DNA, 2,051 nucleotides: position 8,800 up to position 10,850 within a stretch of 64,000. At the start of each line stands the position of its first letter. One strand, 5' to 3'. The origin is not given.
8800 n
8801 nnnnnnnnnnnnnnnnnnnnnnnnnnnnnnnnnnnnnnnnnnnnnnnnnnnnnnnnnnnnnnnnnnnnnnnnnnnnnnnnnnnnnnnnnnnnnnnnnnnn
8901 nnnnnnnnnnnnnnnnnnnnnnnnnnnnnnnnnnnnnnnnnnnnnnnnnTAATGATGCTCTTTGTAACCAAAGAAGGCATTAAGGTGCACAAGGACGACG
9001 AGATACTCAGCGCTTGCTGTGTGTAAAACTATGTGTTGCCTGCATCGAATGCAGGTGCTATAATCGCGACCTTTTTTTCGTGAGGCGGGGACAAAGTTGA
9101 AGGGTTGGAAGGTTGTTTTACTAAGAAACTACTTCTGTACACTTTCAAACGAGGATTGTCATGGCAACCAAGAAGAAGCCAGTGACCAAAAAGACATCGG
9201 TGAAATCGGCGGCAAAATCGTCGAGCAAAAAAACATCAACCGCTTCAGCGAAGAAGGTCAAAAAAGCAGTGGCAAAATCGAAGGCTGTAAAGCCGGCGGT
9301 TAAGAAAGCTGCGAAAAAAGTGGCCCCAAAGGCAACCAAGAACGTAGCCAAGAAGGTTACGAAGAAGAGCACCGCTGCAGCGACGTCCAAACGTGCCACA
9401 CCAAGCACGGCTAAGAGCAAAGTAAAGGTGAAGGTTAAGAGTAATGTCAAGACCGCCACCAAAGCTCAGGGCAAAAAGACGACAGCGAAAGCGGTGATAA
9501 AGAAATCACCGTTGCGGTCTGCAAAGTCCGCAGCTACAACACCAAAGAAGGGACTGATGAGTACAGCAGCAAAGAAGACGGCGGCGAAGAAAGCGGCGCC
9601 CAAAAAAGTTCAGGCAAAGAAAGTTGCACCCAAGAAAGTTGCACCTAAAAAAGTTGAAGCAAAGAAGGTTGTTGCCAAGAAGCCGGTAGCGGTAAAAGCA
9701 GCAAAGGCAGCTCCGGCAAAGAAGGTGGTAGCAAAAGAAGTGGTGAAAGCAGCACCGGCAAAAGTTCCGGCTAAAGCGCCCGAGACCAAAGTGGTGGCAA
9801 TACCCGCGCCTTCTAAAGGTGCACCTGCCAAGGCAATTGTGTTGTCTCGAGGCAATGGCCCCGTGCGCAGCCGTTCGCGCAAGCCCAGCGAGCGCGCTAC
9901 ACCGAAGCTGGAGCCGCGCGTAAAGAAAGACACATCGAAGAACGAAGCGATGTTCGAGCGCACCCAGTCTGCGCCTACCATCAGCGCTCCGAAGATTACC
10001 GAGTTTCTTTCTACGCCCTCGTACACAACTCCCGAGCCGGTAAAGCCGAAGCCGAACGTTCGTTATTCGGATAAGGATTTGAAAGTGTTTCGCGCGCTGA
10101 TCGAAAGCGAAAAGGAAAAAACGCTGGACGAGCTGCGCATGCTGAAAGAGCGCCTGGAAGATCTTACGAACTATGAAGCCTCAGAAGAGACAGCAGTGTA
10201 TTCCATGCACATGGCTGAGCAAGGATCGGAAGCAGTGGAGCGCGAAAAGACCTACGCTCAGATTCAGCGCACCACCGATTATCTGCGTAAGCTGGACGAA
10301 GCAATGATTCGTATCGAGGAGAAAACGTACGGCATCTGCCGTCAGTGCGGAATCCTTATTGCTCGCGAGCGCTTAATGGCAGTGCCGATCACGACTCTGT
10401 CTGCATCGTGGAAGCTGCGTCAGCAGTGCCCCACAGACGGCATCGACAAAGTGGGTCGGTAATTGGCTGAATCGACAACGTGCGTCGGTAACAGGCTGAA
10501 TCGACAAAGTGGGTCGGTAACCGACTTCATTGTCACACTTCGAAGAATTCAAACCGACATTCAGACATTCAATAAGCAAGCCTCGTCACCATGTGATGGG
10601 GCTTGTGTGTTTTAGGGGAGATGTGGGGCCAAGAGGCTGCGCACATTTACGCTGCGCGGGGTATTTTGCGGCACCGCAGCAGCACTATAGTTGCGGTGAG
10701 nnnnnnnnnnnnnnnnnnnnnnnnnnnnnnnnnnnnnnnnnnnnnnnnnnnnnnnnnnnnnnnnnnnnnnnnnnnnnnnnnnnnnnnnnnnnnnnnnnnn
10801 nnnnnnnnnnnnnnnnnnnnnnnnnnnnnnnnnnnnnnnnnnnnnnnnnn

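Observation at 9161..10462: Histone-H1-like lysine/alanine-rich domain fused to a degenerate DksA/TraR module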

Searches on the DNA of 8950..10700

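Call 49: search_rna_families(source=window, start=8950, end=10700, threshold=evalue, max_evalue=1)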
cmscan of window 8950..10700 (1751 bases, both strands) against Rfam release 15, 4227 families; matches with E-value up to 1: 1.
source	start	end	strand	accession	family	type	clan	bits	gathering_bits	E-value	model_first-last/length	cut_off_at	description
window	9395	9463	-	RF02042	HOTTIP_3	Gene; lncRNA;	-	12.4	50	0.28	1-353/353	no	HOXA transcript at the distal tip, conserved region 3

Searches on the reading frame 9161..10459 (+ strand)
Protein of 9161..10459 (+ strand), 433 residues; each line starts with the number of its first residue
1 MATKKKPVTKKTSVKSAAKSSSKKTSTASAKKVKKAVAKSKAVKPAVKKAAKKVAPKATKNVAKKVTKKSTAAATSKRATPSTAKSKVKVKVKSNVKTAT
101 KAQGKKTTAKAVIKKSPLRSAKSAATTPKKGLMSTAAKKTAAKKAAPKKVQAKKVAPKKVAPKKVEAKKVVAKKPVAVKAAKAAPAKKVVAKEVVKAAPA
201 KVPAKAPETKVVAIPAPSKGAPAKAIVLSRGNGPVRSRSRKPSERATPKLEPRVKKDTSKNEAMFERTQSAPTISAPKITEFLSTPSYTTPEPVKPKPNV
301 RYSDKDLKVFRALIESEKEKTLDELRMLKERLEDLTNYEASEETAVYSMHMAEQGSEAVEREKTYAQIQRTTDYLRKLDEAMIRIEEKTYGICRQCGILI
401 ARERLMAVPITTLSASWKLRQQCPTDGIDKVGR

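Call 3: search_protein_families(library=pfam, proteins=[window:9161-10459:+], max_evalue=1)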
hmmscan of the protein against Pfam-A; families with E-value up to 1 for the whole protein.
window:9161-10459:+ (433 aa): 1 family
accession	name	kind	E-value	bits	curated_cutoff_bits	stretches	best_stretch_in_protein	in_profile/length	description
PF01258.23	zf-dskA_traR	-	6.7e-06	26.4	24.9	1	389-414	2-27/36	Prokaryotic dksA/traR C4-type zinc finger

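Call 4: search_protein_families(library=ncbifam, proteins=[window:9161-10459:+], max_evalue=1)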
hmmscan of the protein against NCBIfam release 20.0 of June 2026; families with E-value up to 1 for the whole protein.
window:9161-10459:+ (433 aa): 6 families
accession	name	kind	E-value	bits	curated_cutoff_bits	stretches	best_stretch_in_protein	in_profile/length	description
TIGR02890.1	bacill_yteA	subfamily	2.5e-20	73.2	134.4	1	306-418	2-114/159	regulatory protein, yteA family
TIGR02420.1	dksA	equivalog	1.6e-11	44.6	115.5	1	304-415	3-105/110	RNA polymerase-binding protein DksA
NF033459.1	DksA_like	equivalog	2.5e-11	43.8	105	1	306-410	2-98/113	RNA polymerase-binding protein DksA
NF008045.0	PRK10778.1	equivalog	2e-05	24.9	289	1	284-415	13-136/151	RNA polymerase-binding protein DksA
NF038053.1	hist_H1_lk_Burk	equivalog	3.3e-05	24.2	80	1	105-280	7-178/195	histone H1-like DNA-binding protein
TIGR02419.1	C4_traR_proteo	subfamily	0.11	13.1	59.7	1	385-411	27-53/64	phage/conjugal plasmid C-4 type zinc finger protein, TraR family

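Call 68: predict_structure(protein=window:9161-10459:+)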
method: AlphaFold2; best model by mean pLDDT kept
length: 433 residues; sequences in the alignment: 1
mean_pLDDT: 50.7   pTM: 0.20
mean pLDDT of the five models: 50.7, 49.6, 49.0, 46.4, 44.7
residues with pLDDT >= 90: 11; 70-90: 56; 50-70: 80; < 50: 286
segments of 3 or more residues with pLDDT < 50: 1-30, 62-251, 253-255, 257-259, 264-266, 268-270, 272-275, 277-280, 282-284, 404-419, 426-433
pLDDT, mean of each block of 10 residues (from residue 1): 39 40 45 52 57 52 45 41 40 41 40 44 42 41 39 39 41 39 38 38 39 41 41 41 42 43 46 47 48 54 83 84 84 83 58 61 87 90 69 56 43 46 47 37
secondary structure, 60 per line:
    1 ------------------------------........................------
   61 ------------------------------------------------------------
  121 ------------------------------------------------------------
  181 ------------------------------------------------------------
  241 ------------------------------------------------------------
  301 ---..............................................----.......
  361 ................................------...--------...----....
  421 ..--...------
elements in order: H31-54 H304-349 H354-389 E390-392 E399-401 H417-422
